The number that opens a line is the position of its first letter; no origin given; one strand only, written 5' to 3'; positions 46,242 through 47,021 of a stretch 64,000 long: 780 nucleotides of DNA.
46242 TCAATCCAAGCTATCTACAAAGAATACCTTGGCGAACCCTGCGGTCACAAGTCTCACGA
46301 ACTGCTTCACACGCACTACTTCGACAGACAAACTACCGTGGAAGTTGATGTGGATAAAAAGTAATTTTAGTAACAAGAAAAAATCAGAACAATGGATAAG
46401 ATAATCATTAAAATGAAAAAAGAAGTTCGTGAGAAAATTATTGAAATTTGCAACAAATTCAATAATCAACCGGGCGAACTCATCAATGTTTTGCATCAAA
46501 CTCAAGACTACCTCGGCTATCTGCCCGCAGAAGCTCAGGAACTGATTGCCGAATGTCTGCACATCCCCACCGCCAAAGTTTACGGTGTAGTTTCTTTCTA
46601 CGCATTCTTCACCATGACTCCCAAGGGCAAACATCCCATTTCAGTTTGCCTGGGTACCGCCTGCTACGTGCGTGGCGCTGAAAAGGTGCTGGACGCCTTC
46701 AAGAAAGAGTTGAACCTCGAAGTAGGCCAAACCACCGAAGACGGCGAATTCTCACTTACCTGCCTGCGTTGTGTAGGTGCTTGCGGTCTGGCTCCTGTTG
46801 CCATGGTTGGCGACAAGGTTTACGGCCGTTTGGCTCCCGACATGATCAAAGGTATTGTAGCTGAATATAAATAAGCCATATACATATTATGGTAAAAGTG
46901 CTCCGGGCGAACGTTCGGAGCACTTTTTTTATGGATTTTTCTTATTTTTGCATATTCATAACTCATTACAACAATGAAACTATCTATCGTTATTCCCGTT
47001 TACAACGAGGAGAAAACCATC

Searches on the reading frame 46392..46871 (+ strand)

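Call 90: search_protein_families(library=pfam, proteins=[window:46392-46871:+], max_evalue=0.001)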
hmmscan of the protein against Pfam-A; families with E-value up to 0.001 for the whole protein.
window:46392-46871:+ (160 aa): 1 family
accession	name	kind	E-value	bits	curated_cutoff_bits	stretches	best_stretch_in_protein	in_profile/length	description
PF01257.25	2Fe-2S_thioredx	-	2.5e-50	170.5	24.8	1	18-160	3-145/145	Thioredoxin-like [2Fe-2S] ferredoxin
